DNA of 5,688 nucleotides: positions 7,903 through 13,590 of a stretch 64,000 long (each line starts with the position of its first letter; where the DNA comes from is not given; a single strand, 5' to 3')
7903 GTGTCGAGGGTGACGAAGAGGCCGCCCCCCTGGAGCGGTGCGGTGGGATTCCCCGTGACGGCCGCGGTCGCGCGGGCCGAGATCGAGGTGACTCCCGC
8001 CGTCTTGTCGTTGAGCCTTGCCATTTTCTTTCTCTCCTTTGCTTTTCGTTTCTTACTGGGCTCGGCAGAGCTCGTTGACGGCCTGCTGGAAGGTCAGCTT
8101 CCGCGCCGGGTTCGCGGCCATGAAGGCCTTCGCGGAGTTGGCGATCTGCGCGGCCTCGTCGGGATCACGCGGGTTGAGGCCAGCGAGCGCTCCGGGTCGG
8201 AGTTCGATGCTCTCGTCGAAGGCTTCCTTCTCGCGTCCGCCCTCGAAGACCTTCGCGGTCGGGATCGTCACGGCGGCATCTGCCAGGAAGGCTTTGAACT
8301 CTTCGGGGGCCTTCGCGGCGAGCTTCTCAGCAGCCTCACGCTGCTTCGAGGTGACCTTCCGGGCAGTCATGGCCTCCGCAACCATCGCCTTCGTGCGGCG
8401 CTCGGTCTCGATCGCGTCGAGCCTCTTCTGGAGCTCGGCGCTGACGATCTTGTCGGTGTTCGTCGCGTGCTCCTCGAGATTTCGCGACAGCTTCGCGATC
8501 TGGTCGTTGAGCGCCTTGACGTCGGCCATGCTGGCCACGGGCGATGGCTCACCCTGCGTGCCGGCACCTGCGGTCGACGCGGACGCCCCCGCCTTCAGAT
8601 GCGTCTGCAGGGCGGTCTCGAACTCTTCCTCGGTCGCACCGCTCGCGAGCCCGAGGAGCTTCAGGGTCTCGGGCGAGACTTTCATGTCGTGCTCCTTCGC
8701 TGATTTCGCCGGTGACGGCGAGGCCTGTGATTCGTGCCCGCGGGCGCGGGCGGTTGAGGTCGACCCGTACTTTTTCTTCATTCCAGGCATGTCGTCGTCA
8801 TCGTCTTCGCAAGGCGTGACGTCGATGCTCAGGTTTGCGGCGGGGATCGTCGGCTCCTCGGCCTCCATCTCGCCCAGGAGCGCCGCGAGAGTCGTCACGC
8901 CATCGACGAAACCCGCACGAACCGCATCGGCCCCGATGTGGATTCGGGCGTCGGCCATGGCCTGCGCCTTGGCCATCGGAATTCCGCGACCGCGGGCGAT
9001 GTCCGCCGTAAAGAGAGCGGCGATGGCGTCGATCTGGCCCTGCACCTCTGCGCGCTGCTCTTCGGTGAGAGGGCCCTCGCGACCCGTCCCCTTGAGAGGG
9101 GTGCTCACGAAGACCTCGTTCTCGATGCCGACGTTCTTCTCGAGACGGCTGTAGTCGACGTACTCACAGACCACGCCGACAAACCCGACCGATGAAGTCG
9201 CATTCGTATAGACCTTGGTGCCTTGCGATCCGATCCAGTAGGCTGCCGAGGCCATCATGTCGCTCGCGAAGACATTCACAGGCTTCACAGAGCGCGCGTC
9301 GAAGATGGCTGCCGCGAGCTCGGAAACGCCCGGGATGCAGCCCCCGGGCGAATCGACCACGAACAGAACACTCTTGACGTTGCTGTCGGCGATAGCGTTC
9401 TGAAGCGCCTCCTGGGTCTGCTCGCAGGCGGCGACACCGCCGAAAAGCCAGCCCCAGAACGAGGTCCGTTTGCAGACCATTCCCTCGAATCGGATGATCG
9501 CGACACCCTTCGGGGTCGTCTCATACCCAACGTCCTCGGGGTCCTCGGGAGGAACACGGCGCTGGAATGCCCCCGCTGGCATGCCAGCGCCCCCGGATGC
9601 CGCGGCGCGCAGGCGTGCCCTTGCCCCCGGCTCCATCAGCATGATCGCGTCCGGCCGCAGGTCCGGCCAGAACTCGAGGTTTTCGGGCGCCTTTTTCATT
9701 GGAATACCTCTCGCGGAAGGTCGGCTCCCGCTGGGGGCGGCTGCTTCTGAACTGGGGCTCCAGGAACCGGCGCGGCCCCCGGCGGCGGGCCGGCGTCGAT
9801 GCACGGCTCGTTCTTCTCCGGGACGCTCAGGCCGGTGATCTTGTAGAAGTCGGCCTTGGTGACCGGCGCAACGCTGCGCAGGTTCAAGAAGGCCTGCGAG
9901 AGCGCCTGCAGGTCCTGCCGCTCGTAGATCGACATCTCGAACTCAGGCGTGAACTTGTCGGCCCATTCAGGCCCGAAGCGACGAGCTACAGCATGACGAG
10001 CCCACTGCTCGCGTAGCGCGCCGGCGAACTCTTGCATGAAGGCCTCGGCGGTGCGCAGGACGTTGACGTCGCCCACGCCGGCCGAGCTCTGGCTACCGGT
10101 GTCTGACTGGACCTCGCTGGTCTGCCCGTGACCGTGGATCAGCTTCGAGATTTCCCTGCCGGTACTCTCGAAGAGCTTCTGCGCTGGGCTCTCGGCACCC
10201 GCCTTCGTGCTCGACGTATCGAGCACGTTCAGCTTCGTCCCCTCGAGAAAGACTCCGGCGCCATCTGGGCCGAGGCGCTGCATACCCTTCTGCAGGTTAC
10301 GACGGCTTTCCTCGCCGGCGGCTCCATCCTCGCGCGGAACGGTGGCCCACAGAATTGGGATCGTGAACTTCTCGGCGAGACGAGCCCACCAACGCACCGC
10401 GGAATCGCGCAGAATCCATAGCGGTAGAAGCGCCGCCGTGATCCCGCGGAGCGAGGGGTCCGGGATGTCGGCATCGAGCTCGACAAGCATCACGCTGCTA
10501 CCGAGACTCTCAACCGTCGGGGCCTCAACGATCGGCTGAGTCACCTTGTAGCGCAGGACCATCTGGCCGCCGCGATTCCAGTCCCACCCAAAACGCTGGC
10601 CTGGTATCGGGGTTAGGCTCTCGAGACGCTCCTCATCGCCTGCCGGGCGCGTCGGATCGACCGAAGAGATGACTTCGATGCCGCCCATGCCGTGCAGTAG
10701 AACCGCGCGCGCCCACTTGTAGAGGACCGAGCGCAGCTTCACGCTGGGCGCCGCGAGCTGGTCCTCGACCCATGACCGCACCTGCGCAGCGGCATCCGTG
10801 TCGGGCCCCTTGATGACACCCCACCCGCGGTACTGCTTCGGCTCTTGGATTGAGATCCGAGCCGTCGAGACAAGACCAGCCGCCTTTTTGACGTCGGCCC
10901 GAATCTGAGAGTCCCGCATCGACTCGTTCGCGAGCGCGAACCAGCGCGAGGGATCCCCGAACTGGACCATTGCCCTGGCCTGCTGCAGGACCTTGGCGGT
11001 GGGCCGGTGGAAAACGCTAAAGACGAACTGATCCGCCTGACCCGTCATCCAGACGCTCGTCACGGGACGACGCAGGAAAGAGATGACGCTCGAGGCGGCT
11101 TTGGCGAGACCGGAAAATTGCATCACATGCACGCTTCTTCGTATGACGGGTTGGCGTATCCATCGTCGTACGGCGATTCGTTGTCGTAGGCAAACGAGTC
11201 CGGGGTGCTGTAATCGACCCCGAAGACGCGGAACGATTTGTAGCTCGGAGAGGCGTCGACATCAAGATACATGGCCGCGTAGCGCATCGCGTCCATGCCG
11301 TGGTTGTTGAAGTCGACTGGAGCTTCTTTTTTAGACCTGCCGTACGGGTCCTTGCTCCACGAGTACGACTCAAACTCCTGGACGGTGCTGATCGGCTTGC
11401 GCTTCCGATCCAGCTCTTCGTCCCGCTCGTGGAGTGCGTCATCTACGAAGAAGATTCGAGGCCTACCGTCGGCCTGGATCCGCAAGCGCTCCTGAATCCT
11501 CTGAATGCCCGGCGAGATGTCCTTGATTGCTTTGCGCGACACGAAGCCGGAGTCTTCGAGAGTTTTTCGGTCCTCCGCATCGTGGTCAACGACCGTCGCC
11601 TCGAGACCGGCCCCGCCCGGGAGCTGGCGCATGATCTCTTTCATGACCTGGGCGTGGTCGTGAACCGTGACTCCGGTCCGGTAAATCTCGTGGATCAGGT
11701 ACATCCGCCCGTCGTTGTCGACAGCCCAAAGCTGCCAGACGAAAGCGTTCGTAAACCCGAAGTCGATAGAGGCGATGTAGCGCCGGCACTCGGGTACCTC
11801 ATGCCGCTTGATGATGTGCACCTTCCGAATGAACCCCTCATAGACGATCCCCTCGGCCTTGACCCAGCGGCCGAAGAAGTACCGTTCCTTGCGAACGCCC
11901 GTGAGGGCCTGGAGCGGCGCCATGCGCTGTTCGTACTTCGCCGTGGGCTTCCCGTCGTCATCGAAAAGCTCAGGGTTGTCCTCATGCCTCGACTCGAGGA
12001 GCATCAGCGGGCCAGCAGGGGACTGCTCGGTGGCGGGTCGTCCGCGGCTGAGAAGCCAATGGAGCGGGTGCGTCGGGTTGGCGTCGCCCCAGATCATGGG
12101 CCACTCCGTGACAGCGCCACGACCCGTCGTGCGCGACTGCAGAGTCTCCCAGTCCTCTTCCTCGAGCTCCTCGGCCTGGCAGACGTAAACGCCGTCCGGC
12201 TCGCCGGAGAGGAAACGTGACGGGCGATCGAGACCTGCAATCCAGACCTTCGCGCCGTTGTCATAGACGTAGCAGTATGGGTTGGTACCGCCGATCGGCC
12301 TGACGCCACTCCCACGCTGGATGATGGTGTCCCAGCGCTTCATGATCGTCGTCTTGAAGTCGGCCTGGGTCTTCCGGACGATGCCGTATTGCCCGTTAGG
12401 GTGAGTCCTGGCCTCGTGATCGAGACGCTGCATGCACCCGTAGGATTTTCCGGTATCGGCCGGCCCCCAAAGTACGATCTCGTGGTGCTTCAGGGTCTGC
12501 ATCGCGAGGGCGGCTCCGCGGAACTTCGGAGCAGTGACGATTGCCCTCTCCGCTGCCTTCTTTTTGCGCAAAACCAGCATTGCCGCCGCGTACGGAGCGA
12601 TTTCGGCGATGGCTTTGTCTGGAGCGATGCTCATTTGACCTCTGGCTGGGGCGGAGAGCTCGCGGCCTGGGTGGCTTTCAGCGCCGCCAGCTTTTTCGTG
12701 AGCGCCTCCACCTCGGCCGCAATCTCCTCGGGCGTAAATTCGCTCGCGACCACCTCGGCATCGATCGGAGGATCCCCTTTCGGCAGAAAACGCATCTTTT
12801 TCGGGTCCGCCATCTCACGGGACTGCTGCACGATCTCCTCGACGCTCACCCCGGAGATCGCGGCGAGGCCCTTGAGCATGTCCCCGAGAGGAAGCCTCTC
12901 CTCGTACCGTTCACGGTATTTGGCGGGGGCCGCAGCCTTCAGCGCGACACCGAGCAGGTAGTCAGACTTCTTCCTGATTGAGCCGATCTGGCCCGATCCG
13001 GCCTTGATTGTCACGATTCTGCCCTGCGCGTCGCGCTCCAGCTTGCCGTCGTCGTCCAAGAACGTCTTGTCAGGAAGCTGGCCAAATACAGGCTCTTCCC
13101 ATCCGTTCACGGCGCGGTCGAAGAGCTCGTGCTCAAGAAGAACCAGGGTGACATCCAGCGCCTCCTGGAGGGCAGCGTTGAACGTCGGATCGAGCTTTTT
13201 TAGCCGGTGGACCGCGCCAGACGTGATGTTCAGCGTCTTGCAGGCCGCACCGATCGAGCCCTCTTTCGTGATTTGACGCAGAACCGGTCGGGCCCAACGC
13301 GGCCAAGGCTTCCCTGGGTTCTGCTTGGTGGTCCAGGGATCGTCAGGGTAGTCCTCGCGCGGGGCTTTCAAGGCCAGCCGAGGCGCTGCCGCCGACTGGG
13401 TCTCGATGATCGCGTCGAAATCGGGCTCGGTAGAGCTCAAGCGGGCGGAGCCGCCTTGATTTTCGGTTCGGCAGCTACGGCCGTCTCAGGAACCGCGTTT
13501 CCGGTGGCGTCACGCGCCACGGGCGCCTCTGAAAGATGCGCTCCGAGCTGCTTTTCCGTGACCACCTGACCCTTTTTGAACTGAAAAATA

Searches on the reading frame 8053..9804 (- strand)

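Call 66: search_protein_families(library=phrogs, proteins=[window:8053-9804:-], max_evalue=0.001)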
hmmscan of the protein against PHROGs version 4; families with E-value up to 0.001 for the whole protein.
window:8053-9804:- (583 aa): 7 families
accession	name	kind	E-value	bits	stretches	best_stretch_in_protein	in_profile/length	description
phrog_53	-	head and packaging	4.4e-53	182.3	1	94-526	69-515/583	head maturation protease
phrog_33023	-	unknown function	1.6e-25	90.9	1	101-446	68-420/507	-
phrog_4759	-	unknown function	5.3e-13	50.2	1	100-220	81-200/209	-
phrog_328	-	head and packaging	6.6e-08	33.6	1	364-525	165-304/339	head maturation protease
phrog_24209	-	unknown function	0.00029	21.7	1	133-167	10-44/49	-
phrog_19763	-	unknown function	0.00085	20.6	0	95-135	80-120/161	-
phrog_2976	-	head and packaging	0.0009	20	1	293-525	171-373/394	head maturation protease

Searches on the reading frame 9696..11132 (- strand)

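Call 66: search_protein_families(library=phrogs, proteins=[window:9696-11132:-], max_evalue=0.001)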
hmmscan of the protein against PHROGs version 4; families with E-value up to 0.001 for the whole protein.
window:9696-11132:- (478 aa): 2 families
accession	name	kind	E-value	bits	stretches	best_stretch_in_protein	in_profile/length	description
phrog_113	-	head and packaging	3.2e-26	92.8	1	104-455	98-430/1272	portal protein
phrog_10231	-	unknown function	0.00011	22.8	1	316-443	19-141/256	-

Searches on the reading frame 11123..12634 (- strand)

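Call 66: search_protein_families(library=phrogs, proteins=[window:11123-12634:-], max_evalue=0.001)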
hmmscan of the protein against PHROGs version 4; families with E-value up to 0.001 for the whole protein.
window:11123-12634:- (503 aa): 5 families
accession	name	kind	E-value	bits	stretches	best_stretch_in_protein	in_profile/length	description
phrog_2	-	head and packaging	1.2e-27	98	1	44-463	275-599/807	terminase large subunit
phrog_5653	-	head and packaging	8.9e-25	88.6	1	255-459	1-182/199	terminase large subunit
phrog_10250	-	head and packaging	1.6e-19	71.5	1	246-456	7-214/228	terminase large subunit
phrog_6672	-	head and packaging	7.6e-09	36.3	1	416-453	88-125/145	terminase large subunit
phrog_979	-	head and packaging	9.9e-05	22.2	0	25-187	142-304/642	terminase large subunit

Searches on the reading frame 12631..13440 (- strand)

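Call 66: search_protein_families(library=phrogs, proteins=[window:12631-13440:-], max_evalue=0.001)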
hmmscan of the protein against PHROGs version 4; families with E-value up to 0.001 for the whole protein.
window:12631-13440:- (269 aa): 1 family
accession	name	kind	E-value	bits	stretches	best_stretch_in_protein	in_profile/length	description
phrog_4044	-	head and packaging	3e-20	73.5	1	53-181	32-134/180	terminase small subunit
